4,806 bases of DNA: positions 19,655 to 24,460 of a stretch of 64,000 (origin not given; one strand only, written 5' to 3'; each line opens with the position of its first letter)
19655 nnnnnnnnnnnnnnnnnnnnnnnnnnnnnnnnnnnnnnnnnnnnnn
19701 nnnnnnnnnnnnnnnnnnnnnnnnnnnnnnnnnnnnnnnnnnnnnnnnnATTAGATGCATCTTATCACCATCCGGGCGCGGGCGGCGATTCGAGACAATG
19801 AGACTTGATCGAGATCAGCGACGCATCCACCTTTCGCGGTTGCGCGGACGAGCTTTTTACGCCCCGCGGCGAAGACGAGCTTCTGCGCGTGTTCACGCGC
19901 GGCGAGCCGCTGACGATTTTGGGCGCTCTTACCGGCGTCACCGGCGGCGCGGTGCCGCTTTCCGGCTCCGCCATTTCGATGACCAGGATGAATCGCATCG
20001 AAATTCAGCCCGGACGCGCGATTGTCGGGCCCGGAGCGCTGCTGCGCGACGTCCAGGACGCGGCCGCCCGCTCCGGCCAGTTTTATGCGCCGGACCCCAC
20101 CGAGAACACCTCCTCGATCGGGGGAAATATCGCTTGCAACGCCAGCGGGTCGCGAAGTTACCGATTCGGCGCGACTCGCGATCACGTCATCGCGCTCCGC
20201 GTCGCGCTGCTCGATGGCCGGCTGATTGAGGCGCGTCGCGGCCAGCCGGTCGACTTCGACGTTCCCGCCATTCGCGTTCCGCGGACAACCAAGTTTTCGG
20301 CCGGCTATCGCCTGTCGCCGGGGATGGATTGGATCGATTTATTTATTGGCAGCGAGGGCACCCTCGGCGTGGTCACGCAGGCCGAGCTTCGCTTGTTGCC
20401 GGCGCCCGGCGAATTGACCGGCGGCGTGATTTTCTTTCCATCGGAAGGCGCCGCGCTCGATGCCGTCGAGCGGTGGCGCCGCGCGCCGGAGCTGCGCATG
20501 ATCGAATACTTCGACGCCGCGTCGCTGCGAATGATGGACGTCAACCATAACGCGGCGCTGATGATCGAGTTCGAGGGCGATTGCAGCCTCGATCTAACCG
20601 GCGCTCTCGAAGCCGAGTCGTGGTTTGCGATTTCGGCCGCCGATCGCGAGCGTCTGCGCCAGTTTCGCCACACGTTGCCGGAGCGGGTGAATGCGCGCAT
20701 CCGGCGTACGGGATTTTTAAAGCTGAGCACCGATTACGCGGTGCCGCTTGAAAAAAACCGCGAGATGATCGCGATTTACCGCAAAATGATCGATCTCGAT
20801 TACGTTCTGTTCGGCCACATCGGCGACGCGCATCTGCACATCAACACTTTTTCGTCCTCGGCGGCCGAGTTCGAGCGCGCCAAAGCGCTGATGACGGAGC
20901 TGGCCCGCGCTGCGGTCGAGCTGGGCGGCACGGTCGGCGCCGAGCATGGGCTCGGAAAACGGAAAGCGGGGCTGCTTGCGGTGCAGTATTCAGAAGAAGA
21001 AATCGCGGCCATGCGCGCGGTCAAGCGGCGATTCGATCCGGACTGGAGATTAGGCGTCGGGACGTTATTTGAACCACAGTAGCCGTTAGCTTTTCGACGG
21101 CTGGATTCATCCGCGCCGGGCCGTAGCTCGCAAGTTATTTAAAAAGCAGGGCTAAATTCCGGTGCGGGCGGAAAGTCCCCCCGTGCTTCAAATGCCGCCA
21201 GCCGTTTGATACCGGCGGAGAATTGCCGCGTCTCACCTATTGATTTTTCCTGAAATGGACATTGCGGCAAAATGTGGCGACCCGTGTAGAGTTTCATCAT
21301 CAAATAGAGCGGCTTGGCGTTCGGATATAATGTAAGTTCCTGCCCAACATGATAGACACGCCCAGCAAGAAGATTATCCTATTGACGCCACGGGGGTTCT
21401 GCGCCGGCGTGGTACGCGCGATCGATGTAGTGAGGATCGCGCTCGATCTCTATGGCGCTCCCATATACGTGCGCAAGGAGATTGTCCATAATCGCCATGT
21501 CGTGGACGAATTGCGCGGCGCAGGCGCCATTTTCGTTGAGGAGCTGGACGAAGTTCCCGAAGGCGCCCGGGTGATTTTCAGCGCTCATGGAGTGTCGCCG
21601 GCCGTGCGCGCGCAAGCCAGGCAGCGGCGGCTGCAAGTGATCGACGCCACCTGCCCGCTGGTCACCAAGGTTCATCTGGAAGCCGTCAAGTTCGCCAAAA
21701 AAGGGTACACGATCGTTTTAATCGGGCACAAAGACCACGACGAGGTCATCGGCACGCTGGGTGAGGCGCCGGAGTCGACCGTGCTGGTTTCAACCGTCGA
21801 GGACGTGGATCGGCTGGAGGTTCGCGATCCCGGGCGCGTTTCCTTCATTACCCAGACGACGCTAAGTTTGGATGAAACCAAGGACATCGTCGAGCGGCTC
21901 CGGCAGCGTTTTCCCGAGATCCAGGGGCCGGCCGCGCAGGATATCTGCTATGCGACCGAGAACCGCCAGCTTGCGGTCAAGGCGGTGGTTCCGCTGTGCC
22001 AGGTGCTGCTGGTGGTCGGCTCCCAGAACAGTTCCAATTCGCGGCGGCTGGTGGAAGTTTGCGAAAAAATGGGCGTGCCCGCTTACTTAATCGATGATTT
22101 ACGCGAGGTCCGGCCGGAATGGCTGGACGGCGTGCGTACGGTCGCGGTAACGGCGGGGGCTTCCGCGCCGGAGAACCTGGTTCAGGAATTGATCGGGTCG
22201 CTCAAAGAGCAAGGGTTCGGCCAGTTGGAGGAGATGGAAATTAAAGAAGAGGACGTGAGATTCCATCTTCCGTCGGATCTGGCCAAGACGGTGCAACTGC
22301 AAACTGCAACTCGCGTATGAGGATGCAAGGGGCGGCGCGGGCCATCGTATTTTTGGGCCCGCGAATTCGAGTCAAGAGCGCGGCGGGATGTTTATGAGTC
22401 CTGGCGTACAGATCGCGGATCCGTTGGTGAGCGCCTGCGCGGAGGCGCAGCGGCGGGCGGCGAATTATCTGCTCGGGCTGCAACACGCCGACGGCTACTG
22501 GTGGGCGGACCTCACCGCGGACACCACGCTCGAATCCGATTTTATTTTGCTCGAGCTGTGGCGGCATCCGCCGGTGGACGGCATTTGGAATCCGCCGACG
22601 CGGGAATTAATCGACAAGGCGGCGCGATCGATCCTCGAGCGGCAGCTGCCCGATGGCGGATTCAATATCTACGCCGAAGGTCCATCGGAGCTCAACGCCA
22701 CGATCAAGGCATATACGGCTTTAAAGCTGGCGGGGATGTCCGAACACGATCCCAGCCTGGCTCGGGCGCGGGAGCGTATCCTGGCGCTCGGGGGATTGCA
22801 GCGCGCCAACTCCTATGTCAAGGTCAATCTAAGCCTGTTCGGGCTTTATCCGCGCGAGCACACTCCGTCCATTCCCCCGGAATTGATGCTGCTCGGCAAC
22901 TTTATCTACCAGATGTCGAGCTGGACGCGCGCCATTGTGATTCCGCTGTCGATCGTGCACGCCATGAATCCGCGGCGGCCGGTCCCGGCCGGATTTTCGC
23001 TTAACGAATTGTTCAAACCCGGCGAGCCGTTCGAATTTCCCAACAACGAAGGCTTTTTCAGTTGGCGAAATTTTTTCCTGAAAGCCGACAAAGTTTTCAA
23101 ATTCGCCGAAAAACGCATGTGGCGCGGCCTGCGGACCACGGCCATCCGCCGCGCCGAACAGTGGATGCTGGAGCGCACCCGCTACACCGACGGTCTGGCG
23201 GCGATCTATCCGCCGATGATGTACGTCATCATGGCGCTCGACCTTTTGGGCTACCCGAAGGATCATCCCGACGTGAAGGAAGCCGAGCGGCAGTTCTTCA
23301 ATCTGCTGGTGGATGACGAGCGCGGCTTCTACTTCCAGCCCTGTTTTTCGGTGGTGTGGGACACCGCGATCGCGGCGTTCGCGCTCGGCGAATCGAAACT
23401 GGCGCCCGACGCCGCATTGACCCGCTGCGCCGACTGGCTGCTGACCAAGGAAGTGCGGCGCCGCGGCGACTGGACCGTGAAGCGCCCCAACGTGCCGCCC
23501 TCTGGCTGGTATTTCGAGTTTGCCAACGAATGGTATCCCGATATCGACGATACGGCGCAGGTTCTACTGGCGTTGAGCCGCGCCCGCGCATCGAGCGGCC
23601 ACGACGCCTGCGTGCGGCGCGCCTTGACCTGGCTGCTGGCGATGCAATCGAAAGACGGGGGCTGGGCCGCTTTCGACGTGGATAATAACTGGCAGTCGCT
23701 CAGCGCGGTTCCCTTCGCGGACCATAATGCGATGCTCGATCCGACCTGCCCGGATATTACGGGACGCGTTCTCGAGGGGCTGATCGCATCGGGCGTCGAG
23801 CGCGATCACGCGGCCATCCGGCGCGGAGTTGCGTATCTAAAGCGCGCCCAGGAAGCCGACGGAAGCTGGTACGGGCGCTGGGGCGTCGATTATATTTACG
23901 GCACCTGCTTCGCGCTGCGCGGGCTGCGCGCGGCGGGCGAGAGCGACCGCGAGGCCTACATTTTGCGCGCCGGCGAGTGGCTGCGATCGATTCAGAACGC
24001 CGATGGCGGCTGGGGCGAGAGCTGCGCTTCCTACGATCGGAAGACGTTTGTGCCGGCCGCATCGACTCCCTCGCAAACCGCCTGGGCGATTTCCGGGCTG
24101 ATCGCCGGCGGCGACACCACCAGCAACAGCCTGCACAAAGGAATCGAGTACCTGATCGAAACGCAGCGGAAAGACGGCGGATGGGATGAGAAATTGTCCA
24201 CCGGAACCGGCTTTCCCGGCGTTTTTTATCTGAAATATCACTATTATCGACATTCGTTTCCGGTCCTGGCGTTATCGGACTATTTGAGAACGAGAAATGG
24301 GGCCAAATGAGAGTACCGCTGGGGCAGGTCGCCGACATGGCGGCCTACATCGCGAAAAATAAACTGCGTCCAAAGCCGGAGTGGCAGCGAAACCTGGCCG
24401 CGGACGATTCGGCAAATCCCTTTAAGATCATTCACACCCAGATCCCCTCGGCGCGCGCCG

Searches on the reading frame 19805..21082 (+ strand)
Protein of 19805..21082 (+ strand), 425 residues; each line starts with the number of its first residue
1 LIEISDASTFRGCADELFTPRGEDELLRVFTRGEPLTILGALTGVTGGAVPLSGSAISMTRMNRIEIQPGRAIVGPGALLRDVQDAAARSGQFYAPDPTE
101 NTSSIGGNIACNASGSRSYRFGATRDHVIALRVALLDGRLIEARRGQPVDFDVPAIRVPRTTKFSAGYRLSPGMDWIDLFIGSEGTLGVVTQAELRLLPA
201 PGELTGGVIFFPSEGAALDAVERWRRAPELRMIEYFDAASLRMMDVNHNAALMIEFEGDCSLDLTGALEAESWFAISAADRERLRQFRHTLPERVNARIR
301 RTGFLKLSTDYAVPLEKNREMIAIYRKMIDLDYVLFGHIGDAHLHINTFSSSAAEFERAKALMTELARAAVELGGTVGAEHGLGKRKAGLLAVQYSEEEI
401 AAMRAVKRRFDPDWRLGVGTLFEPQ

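Call 95: search_protein_families(library=pfam, proteins=[window:19805-21082:+], max_evalue=0.000001)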
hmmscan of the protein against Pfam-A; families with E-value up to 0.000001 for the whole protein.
window:19805-21082:+ (425 aa): 2 families
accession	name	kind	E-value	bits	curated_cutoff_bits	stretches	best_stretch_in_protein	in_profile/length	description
PF02913.24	FAD-oxidase_C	-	3.6e-32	112.5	21.2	1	208-417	9-244/248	FAD linked oxidases, C-terminal domain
PF01565.28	FAD_binding_4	-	9.8e-23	80.8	26.4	1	31-143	21-138/139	FAD binding domain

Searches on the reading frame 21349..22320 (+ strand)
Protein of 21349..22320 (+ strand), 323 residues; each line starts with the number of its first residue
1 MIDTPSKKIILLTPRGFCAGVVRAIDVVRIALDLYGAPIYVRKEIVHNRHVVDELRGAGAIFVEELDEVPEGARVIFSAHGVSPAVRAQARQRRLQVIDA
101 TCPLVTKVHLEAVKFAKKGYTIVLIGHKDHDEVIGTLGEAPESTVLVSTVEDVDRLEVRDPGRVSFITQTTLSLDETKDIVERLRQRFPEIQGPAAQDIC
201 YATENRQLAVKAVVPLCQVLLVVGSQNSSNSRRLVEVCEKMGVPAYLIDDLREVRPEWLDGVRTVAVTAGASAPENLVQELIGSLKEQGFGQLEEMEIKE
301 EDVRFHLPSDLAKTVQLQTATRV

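Call 7: search_protein_families(library=ncbifam, proteins=[window:21349-22320:+], max_evalue=0.00001)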
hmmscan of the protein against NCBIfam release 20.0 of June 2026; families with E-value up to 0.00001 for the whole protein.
window:21349-22320:+ (323 aa): 8 families
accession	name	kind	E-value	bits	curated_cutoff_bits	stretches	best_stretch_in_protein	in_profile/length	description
NF002189.0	PRK01045.1-3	equivalog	1.5e-138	461.2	444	1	5-315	12-323/326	4-hydroxy-3-methylbut-2-enyl diphosphate reductase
NF002188.0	PRK01045.1-2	equivalog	6e-134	446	420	1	8-315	2-311/315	4-hydroxy-3-methylbut-2-enyl diphosphate reductase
NF002190.0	PRK01045.1-4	subfamily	2.3e-132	440.7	389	1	4-313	4-317/321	4-hydroxy-3-methylbut-2-enyl diphosphate reductase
TIGR00216.1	ispH_lytB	equivalog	4.4e-100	334.5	187.85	1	8-287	1-281/282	4-hydroxy-3-methylbut-2-enyl diphosphate reductase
NF002187.0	PRK01045.1-1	equivalog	5.2e-74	248.9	276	1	8-287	2-277/282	4-hydroxy-3-methylbut-2-enyl diphosphate reductase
NF000907.0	PRK00087.1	equivalog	7.5e-72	242.5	624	1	8-299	2-287/671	bifunctional 4-hydroxy-3-methylbut-2-enyl diphosphate reductase/30S ribosomal protein S1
NF009024.0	PRK12360.1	equivalog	9.5e-61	205.6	387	1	8-287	2-280/281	4-hydroxy-3-methylbut-2-enyl diphosphate reductase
NF009911.0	PRK13371.1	equivalog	1.2e-36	126.6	440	2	9-154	57-208/405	4-hydroxy-3-methylbut-2-enyl diphosphate reductase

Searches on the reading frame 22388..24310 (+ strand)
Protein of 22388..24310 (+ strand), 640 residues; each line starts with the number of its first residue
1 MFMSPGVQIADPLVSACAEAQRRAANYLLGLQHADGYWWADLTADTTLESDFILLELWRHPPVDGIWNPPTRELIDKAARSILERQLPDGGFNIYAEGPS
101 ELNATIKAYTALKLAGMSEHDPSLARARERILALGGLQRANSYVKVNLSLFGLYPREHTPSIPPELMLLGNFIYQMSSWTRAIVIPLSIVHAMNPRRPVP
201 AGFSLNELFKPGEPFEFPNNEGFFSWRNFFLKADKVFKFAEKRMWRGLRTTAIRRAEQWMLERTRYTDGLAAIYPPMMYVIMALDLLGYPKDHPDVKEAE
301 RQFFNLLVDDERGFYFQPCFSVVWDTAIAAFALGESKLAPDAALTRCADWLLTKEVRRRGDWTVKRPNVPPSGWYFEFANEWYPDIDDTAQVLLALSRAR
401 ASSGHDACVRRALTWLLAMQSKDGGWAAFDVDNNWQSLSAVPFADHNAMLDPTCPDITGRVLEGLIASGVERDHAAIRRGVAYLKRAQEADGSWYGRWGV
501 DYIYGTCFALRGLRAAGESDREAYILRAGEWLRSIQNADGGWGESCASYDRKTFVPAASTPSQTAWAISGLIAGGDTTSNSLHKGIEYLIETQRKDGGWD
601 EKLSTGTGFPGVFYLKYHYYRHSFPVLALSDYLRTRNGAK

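Call 7: search_protein_families(library=ncbifam, proteins=[window:22388-24310:+], max_evalue=0.00001)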
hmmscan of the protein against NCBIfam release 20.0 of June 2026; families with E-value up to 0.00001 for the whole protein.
window:22388-24310:+ (640 aa): 5 families
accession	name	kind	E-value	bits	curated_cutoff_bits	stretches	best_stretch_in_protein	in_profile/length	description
TIGR01507.1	hopene_cyclase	equivalog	3.2e-193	643.6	431.1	1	9-636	9-637/640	squalene--hopene cyclase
TIGR01787.1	squalene_cyclas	subfamily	1.2e-161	539.5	322.7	1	22-632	3-620/622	squalene/oxidosqualene cyclases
TIGR03463.1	osq_cycl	subfamily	1.7e-70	238.1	851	1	76-630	45-632/634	2,3-oxidosqualene cyclase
TIGR04277.1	squa_tetra_cyc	equivalog_domain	4.2e-53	180.8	500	1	365-634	343-622/624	tetrahymanol synthase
NF053823.1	SCO2321_fam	equivalog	1.1e-18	67.4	300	0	506-546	104-142/405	SCO2321 family membrane protein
